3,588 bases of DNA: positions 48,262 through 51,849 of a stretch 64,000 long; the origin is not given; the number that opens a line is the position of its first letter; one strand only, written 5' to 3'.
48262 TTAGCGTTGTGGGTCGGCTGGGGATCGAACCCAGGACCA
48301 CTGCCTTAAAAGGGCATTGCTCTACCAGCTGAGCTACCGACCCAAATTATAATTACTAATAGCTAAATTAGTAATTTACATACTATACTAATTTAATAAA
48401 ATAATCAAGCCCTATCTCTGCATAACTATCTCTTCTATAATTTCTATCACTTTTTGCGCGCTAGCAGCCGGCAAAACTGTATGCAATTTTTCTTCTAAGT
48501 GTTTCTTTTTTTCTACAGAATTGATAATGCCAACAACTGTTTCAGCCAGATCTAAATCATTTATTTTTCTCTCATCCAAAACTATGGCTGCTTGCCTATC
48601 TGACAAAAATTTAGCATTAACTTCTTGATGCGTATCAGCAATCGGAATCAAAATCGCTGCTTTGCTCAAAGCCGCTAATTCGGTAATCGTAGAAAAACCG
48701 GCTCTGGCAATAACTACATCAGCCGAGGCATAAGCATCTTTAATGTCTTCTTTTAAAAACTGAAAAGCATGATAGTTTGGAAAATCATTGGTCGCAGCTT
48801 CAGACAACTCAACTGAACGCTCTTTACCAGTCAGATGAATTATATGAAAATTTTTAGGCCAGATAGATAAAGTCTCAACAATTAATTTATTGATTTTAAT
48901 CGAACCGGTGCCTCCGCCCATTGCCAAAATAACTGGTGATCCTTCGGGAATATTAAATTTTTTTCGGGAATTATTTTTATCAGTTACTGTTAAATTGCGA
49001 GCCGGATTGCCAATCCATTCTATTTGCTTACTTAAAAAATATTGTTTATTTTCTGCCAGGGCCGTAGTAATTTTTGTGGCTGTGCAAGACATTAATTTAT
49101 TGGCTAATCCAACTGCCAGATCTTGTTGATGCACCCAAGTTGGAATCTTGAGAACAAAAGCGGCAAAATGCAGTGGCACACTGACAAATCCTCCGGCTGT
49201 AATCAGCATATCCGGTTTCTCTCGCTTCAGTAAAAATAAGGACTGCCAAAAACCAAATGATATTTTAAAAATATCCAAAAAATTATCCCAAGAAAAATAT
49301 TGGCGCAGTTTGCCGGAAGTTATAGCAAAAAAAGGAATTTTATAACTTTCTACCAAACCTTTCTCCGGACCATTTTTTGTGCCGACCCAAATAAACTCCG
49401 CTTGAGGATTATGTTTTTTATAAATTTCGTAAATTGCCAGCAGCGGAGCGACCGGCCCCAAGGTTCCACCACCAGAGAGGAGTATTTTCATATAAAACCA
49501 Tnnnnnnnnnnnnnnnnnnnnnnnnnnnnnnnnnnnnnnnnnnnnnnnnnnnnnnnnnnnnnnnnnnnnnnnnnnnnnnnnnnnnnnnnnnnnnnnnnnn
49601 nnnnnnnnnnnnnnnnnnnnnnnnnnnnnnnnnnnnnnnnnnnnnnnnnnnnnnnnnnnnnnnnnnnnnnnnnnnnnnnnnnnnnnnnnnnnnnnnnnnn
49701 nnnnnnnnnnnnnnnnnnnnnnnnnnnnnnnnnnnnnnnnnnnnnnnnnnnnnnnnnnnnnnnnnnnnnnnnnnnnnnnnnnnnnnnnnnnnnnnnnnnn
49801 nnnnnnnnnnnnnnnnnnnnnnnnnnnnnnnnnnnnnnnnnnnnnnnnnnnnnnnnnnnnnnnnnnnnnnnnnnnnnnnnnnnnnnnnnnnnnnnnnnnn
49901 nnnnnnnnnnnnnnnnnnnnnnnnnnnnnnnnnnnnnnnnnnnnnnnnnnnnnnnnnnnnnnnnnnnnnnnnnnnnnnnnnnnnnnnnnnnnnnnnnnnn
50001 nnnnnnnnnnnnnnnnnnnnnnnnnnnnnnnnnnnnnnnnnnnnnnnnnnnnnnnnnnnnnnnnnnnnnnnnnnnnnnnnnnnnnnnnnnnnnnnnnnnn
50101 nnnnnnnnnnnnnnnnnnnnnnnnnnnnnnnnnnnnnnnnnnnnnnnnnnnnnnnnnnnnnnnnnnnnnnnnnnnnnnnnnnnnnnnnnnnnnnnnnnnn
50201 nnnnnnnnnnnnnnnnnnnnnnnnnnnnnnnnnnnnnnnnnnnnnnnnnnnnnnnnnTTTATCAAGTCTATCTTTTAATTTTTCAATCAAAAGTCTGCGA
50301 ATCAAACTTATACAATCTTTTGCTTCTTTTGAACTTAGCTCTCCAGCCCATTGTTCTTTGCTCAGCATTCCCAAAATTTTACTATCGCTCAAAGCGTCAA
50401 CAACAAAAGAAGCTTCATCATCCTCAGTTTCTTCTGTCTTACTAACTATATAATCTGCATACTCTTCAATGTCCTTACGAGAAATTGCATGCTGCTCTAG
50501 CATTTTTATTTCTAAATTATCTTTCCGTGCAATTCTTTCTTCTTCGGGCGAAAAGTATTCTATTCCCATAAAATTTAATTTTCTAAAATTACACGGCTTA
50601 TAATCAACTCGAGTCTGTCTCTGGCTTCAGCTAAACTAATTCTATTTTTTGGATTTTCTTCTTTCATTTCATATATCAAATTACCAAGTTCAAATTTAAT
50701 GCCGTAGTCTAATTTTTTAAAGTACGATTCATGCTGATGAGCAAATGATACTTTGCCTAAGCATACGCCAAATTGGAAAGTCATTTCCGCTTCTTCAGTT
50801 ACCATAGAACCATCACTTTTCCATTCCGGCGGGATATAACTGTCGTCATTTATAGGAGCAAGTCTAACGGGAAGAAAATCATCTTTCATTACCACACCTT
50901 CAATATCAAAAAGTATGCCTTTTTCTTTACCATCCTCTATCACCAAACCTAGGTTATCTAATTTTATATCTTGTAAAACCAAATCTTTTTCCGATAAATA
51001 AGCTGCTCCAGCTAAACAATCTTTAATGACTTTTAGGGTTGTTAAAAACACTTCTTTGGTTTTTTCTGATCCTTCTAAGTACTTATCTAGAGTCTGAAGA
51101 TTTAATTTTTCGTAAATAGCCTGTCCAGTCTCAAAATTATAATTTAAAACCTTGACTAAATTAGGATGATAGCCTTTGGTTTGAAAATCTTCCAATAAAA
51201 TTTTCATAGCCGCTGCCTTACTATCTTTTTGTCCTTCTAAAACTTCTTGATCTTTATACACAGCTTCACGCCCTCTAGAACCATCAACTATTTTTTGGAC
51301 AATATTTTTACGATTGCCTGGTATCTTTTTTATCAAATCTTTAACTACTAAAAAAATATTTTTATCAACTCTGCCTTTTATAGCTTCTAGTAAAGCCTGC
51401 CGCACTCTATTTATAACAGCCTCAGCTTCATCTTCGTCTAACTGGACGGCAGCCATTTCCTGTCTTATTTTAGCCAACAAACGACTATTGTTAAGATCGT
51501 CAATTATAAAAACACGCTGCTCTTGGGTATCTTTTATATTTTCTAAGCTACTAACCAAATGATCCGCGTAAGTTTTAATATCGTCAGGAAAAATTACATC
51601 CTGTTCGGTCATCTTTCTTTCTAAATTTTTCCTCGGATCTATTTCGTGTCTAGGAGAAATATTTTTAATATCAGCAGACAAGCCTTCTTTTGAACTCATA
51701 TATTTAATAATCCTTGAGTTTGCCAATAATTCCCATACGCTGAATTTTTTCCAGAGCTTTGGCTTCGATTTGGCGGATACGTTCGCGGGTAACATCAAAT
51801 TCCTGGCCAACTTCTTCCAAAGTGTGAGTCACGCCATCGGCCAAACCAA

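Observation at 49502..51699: Tandem pair of divergent protein-kinase-fold proteins cotranscribed with rpoD and murG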

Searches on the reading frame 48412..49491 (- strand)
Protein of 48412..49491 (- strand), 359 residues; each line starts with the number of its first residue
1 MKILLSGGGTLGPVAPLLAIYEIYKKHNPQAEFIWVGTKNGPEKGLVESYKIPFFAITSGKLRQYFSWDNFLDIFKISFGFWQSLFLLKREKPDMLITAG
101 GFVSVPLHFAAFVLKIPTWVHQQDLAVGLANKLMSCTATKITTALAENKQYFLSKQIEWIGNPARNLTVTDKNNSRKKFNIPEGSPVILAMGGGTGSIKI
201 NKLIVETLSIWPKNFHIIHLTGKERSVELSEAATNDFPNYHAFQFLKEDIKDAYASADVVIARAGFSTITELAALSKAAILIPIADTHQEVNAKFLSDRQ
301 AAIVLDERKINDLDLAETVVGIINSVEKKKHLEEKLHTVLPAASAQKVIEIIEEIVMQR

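Call 93: search_protein_families(library=ncbifam, proteins=[window:48412-49491:-], max_evalue=0.00001)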
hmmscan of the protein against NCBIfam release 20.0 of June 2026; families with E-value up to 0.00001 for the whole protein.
window:48412-49491:- (359 aa): 5 families
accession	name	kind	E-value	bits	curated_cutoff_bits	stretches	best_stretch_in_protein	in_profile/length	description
TIGR01133.1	murG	equivalog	1e-67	228.6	250.25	1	1-352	6-353/353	undecaprenyldiphospho-muramoylpentapeptide beta-N-acetylglucosaminyltransferase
NF009102.0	PRK12446.1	equivalog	1.2e-60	205.3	339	1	2-353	3-350/352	undecaprenyldiphospho-muramoylpentapeptide beta-N-acetylglucosaminyltransferase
NF010135.0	PRK13609.1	equivalog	8.1e-13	48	500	1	78-355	90-369/388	diglucosyl diacylglycerol synthase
NF041548.1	PssE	equivalog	5e-08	33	120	1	238-308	41-113/146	PssE/Cps14G family polysaccharide biosynthesis glycosyltransferase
TIGR00661.1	MJ1255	subfamily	2e-06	27.3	195.9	1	235-308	225-300/321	MJ1255/VC2487 family glycosyltransferase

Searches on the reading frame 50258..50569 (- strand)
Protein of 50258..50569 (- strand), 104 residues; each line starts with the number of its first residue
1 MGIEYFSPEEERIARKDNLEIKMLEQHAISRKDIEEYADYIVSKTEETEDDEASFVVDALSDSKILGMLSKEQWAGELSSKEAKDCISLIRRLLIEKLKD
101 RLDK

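Call 68: predict_structure(alignment_id=A3)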
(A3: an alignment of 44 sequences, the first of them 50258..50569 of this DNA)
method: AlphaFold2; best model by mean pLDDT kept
length: 104 residues; sequences in the alignment: 44
mean_pLDDT: 82.8   pTM: 0.73
mean pLDDT of the five models: 82.8, 81.5, 78.8, 78.0, 64.0
residues with pLDDT >= 90: 25; 70-90: 66; 50-70: 13; < 50: 0
segments of 3 or more residues with pLDDT < 50: none
pLDDT, mean of each block of 10 residues (from residue 1): 78 85 85 92 77 79 87 69 90 92 72
secondary structure, 60 per line:
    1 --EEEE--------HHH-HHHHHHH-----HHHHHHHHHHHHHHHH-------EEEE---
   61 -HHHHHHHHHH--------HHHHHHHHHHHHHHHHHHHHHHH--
elements in order: E3-6 H19-25 H31-46 E54-57 H62-71 H80-102

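Call 70: fold_search(model_id=the predicted structure, library=pdb)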
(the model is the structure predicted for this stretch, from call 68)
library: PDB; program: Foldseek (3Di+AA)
matches with E <= 10: 24; with E <= 0.001: 0
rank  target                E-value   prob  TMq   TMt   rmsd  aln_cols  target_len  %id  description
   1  4a1o_B                1.7e+00  0.08  0.21  0.06  14.9        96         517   20  Crystal structure of Mycobacterium tuberculosis PurH complexed with AICAR and a novel nucleotide CFAIR, at 2.48 A reso (released 2011-09-28)
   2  7mgq_C                2.0e+00  0.06  0.22  0.06  15.4       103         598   11  AICAR transformylase/IMP cyclohydrolase (ATIC) is essential for de novo purine biosynthesis and infection by Cryptococ (released 2022-04-20)
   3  7mgq_B                2.3e+00  0.05  0.20  0.06  15.4       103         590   11  AICAR transformylase/IMP cyclohydrolase (ATIC) is essential for de novo purine biosynthesis and infection by Cryptococ (released 2022-04-20)
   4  7mgq_A                2.6e+00  0.04  0.20  0.05  15.4       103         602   11  AICAR transformylase/IMP cyclohydrolase (ATIC) is essential for de novo purine biosynthesis and infection by Cryptococ (released 2022-04-20)
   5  7w3b_x                4.3e+00  0.03  0.19  0.08  12.2        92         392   15  Structure of USP14-bound human 26S proteasome in substrate-engaged state ED5_USP14 (released 2022-05-04)
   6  1xnj_A                4.8e+00  0.07  0.33  0.08  12.9       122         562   11  APS complex of human PAPS synthetase 1 (released 2005-08-30)
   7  6wo6_B                5.1e+00  0.09  0.32  0.13   6.8        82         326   17  Structure of RavA (lpp0008) E38A/K39A surface entropy reduction mutant (released 2021-03-17)
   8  5gpn_q                5.4e+00  0.06  0.31  0.18   7.8        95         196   10  Architecture of mammalian respirasome (released 2017-04-05)
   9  8piv_F                5.4e+00  0.05  0.25  0.16  11.4        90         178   16  Homomeric GluA2 flip R/G-unedited Q/R-edited F231A mutant in tandem with TARP gamma-2, desensitized conformation 1 (released 2023-08-30)
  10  8rdu_A                5.7e+00  0.07  0.29  0.08   7.7        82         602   16  Conformational Landscape of the Type V-K CRISPR-associated TransposonIntegration Assembly CAST V-K composite map (released 2024-06-19)
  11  8a8h_C                6.4e+00  0.05  0.30  0.23  14.2       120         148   10  APS kinase from Methanothermococcus thermolithotrophicus refined to 1.77 A (released 2023-04-26)
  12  7y16_C                6.4e+00  0.04  0.23  0.17  12.9       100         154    9  Crystal structure of rRNA-processing protein Las1 (released 2023-06-14)
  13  7owj_C                6.8e+00  0.04  0.32  0.21   9.2       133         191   12  Odinarchaeota Adenylate kinase (OdinAK) in complex with GTP (released 2022-09-28)
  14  5mjs_A                7.2e+00  0.02  0.21  0.06  15.2       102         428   16  S. pombe microtubule copolymerized with GTP and Mal3-143 (released 2017-12-20)
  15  2qup                  7.6e+00  0.04  0.23  0.20  12.4        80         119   19  Crystal structure of uncharacterized protein BH1478 from Bacillus halodurans (released 2007-08-21)
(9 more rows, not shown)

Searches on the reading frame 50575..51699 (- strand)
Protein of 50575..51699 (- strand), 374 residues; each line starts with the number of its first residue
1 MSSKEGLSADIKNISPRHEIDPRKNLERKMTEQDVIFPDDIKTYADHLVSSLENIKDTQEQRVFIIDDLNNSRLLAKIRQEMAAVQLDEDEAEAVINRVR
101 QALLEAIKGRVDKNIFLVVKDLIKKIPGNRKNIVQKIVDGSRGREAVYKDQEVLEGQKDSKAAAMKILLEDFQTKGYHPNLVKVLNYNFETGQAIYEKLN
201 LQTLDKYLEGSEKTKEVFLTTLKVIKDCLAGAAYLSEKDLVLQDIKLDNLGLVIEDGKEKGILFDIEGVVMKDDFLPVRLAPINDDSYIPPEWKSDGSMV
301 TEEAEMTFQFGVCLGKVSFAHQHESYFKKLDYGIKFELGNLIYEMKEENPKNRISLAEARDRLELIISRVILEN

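Call 3: search_protein_families(library=pfam, proteins=[window:50575-51699:-], max_evalue=1)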
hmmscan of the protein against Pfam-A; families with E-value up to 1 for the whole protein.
window:50575-51699:- (374 aa): 3 families
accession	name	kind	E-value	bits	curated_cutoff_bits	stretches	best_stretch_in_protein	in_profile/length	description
PF00069.31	Pkinase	-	0.00049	20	31.7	1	173-305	52-179/263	Protein kinase domain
PF07793.16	DUF1631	-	0.0038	16.2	33.7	1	42-111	541-607/741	Protein of unknown function (DUF1631)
PF07714.23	PK_Tyr_Ser-Thr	-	0.0056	16.5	23.1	1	175-255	57-137/258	Protein tyrosine and serine/threonine kinase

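Call 4: search_protein_families(library=ncbifam, proteins=[window:50575-51699:-], max_evalue=1)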
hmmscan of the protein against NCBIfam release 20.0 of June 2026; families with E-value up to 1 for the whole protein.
window:50575-51699:- (374 aa): 0 families

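Call 41: find_homologous_proteins(query=window:50575-51699:-)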
Query window:50575-51699:- (374 aa): 11 proteins with E <= 0.001 among 4593 candidates.
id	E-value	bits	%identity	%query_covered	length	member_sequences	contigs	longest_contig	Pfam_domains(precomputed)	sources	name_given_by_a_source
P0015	3.3e-238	807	100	100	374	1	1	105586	-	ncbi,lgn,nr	ncbi:MAG TPA: hypothetical protein VLK22_02470 [Candidatus Udaeobacter sp.]|nr:hypothetical protein 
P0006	9.7e-68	247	40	96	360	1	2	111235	PF00069.32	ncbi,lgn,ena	-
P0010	2.6e-63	232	37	96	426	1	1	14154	PF00069.32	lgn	-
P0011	8.5e-62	227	35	96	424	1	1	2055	PF07714.24,PF00069.32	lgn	-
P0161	1.6e-61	226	37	96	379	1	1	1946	PF07714.24,PF00069.32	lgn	-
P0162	8.2e-52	195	36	94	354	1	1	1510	-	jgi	-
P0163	2.3e-49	187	35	94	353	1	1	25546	-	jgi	jgi:hypothetical protein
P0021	2.6e-47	180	37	82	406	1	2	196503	-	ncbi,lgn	-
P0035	9.2e-28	115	31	90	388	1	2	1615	-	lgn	-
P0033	4.4e-27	113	29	92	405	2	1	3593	PF17667.8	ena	-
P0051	6.1e-21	93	26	83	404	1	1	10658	-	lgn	-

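Call 45: find_encoding_contigs(protein=P0163, flank=5000, max_places=1)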
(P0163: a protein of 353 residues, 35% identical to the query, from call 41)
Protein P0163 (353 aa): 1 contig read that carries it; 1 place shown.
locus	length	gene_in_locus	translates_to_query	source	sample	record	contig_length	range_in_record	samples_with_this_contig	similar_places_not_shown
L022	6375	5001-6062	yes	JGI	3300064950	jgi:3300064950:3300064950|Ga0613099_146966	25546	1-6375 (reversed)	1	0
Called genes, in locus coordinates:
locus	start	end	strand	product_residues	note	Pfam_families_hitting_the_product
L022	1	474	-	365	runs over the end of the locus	PF01098:FTSW_RODA_SPOVE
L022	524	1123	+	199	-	PF14014:DUF4230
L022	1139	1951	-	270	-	-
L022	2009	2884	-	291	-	-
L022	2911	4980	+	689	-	PF02518:HATPase_c, PF00204:DNA_gyraseB, PF01751:Toprim, PF00986:DNA_gyraseB_C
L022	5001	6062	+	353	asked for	-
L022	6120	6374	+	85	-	?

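Call 49: search_protein_families(library=pfam, proteins=[L022:6120-6374:+], max_evalue=0.001)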
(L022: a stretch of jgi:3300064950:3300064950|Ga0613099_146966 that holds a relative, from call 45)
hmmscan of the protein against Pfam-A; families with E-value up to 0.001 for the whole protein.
L022:6120-6374:+ (85 aa): 1 family
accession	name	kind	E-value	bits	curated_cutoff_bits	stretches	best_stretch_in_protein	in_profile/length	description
PF00334.24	NDK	-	4.3e-16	59.5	27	1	3-84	1-81/135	Nucleoside diphosphate kinase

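Call 66: search_protein_families(library=padloc, proteins=[window:50575-51699:-], max_evalue=0.1)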
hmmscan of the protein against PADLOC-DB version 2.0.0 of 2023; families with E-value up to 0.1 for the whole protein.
window:50575-51699:- (374 aa): 1 family
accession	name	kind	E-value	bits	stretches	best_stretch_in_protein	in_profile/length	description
PDLC04138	mad6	-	0.0095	12.8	1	173-250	405-482/659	mads_6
